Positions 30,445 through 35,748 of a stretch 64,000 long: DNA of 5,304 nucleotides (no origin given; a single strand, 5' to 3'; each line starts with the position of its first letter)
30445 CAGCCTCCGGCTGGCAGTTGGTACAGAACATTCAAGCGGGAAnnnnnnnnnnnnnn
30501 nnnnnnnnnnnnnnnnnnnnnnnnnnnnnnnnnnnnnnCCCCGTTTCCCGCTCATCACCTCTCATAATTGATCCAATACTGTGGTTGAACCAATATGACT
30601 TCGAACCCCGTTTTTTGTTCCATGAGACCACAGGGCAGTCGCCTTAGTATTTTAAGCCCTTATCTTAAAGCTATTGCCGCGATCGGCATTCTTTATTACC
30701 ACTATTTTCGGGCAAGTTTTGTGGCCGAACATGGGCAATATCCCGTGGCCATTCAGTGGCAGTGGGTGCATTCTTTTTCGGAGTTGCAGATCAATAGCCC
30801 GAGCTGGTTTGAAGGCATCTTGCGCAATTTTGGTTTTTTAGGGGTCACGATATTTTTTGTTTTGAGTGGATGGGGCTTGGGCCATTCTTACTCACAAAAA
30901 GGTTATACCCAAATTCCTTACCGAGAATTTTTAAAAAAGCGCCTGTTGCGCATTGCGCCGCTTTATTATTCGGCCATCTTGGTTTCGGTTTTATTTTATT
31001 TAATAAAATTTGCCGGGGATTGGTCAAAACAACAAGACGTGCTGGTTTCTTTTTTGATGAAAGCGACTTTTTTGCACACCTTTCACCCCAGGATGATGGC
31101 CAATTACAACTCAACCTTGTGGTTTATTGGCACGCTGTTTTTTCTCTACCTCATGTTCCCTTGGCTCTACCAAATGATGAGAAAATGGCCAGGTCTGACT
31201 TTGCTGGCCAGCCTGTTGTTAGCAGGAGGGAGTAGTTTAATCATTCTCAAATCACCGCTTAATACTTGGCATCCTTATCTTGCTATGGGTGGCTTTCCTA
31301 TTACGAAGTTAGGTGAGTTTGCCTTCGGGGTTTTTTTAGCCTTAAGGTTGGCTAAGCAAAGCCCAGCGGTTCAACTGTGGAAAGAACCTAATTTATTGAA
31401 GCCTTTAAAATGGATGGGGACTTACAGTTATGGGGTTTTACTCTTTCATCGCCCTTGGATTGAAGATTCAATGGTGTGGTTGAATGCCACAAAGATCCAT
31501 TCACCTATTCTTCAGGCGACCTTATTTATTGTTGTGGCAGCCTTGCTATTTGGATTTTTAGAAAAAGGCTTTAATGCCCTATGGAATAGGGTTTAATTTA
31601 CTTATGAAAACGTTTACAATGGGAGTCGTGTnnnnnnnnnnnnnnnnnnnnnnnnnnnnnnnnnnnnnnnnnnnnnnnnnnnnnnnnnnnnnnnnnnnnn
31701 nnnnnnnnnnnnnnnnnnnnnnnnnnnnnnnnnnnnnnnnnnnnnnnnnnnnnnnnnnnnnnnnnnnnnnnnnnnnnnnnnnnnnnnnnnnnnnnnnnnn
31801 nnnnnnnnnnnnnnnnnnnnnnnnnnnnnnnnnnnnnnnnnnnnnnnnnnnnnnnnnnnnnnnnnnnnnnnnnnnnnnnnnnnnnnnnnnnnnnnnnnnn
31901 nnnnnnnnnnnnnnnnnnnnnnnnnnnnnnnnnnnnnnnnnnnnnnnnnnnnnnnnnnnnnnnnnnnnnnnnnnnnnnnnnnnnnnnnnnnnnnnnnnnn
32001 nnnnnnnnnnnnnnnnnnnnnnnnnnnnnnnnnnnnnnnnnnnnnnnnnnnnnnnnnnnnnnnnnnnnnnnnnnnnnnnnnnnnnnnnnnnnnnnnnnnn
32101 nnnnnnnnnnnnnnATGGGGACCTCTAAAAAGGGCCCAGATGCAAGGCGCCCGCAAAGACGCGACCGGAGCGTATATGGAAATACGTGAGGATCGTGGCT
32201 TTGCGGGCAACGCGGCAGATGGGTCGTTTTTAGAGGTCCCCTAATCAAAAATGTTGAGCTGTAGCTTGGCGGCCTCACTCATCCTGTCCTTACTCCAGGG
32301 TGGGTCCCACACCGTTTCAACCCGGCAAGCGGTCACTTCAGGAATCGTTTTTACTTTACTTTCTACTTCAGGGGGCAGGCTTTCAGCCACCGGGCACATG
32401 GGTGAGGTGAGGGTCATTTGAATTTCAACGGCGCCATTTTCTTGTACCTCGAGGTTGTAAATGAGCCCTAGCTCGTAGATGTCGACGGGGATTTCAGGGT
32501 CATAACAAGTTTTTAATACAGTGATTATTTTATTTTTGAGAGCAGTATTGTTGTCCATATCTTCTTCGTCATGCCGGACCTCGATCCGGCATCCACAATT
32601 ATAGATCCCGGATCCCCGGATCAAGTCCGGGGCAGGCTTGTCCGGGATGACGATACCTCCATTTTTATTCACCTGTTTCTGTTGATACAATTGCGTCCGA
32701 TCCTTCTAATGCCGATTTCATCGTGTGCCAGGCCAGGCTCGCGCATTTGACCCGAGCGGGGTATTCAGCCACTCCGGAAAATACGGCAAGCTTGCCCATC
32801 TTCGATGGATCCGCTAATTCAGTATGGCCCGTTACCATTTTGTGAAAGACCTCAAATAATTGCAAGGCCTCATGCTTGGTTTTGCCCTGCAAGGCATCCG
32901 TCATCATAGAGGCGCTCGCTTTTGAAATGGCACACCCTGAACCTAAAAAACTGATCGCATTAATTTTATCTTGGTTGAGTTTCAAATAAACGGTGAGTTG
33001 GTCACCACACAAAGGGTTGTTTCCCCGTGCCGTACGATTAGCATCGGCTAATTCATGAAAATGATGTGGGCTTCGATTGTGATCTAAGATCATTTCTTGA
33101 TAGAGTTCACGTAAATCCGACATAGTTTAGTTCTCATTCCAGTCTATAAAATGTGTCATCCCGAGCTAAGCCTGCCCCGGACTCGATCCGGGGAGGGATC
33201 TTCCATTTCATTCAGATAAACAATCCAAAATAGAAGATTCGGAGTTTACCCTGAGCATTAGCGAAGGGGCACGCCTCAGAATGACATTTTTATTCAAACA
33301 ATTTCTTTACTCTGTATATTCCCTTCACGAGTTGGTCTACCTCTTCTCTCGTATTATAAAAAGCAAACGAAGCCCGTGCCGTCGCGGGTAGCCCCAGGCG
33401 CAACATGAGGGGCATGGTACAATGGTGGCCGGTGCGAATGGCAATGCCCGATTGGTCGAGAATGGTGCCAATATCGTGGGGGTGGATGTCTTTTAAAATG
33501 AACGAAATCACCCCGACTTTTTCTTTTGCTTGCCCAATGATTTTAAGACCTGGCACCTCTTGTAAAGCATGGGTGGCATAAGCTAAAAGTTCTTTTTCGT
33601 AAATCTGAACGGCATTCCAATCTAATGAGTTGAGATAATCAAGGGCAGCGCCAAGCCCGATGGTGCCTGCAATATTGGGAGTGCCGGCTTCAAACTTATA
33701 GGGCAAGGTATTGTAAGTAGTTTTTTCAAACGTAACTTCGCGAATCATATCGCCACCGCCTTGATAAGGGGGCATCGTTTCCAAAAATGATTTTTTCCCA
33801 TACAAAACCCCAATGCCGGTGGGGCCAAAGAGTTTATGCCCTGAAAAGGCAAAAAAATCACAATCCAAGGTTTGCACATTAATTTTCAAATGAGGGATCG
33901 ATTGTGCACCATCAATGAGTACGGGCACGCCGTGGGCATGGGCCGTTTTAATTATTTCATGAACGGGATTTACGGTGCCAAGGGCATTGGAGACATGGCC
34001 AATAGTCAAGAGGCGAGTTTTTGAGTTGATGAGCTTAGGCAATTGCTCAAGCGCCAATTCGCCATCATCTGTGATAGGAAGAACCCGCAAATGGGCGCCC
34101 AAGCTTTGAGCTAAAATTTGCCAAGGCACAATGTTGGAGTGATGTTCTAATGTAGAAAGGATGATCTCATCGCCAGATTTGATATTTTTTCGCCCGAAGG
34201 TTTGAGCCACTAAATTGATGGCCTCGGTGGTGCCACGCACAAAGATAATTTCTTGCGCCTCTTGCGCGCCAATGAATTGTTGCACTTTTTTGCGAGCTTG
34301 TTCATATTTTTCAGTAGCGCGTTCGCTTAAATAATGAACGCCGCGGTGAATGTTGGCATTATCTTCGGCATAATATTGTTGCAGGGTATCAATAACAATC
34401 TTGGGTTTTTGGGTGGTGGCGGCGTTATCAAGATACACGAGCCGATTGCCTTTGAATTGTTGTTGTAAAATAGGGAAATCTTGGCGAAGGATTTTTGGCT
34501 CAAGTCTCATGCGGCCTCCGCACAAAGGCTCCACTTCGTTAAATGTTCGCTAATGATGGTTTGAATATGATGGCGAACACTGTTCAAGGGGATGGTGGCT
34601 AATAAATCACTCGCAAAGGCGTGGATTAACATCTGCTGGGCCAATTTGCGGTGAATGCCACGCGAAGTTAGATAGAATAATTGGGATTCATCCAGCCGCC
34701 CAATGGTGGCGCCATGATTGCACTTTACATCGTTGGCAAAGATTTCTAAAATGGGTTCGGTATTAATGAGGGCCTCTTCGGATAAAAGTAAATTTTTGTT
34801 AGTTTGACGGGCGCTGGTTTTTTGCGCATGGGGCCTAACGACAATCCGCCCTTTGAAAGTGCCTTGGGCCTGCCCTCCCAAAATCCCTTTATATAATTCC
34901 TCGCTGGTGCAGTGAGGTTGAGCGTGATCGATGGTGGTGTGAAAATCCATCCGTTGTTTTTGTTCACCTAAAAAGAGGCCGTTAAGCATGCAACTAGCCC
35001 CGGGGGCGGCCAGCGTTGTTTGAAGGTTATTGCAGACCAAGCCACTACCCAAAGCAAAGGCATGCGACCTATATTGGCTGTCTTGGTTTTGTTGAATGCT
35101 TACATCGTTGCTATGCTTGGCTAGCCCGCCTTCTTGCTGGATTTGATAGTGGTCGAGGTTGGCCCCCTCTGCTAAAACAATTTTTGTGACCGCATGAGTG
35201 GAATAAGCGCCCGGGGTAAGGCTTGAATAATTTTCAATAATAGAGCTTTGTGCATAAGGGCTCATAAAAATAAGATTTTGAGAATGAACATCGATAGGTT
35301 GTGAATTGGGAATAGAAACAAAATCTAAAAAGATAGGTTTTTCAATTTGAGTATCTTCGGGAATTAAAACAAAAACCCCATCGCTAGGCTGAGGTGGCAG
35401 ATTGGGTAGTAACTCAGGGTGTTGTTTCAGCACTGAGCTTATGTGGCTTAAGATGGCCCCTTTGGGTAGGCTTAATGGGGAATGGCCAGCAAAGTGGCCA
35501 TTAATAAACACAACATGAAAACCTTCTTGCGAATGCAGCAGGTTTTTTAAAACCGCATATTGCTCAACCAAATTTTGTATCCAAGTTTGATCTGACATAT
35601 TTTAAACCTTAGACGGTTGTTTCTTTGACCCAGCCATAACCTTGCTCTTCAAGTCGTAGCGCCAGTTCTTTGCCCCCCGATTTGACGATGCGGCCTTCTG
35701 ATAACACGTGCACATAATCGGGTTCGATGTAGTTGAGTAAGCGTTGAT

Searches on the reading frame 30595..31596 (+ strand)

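Call 88: search_protein_families(library=pfam, proteins=[window:30595-31596:+], max_evalue=0.000001)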
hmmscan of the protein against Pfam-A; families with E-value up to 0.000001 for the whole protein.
window:30595-31596:+ (333 aa): 1 family
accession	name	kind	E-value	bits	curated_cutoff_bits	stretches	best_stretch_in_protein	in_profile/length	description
PF01757.29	Acyl_transf_3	-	5.2e-29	101.8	31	1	23-260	6-209/326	Acyltransferase domain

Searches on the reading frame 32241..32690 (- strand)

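Call 88: search_protein_families(library=pfam, proteins=[window:32241-32690:-], max_evalue=0.000001)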
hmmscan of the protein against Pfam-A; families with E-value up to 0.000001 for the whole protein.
window:32241-32690:- (149 aa): 1 family
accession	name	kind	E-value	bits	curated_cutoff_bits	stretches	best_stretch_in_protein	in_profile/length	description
PF01883.24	FeS_assembly_P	-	3.9e-20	72.3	23.5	1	53-124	2-71/73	Iron-sulfur cluster assembly protein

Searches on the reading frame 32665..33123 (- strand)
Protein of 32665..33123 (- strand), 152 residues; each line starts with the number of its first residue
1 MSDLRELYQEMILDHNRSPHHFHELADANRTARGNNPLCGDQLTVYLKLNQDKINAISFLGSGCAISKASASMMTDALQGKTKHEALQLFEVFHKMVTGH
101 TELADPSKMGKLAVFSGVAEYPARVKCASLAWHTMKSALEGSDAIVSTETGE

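Call 88: search_protein_families(library=pfam, proteins=[window:32665-33123:-], max_evalue=0.000001)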
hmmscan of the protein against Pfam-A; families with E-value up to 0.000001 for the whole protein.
window:32665-33123:- (152 aa): 1 family
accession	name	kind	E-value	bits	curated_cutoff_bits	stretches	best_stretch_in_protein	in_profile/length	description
PF01592.21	NifU_N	-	7.2e-24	84.8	22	1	8-127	2-126/127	NifU-like N terminal domain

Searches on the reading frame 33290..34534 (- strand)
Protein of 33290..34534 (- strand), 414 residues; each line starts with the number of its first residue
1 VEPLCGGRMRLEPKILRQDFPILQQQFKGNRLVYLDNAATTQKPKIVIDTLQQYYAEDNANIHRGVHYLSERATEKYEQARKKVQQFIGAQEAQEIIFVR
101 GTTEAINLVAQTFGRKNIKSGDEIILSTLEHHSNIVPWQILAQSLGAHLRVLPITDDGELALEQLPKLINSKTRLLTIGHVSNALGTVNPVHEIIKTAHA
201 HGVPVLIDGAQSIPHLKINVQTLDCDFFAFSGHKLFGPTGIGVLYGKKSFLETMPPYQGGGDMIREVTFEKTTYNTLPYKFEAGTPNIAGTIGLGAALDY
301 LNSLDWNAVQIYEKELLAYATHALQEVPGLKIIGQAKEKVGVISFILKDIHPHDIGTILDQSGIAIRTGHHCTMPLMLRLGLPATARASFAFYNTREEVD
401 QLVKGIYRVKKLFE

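Call 88: search_protein_families(library=pfam, proteins=[window:33290-34534:-], max_evalue=0.000001)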
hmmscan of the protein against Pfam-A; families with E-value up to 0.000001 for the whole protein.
window:33290-34534:- (414 aa): 3 families
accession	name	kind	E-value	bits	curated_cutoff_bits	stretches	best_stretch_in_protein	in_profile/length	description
PF00266.25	Aminotran_5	-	4.9e-154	513.2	21.5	1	33-402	1-371/371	Aminotransferase class-V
PF00155.27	Aminotran_1_2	-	3.5e-08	33.5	19.7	1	77-246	44-233/361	Aminotransferase class I and II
PF01212.27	Beta_elim_lyase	-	7e-07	29.3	27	1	77-253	34-218/288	Beta-eliminating lyase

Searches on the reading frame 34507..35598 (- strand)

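Call 88: search_protein_families(library=pfam, proteins=[window:34507-35598:-], max_evalue=0.000001)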
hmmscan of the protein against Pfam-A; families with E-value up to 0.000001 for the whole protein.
window:34507-35598:- (363 aa): 1 family
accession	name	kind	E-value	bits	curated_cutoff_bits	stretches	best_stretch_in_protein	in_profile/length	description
PF01458.23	SUFBD_core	-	6.2e-78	261.9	27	1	104-328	10-232/232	SUF system FeS cluster assembly, SufBD core domain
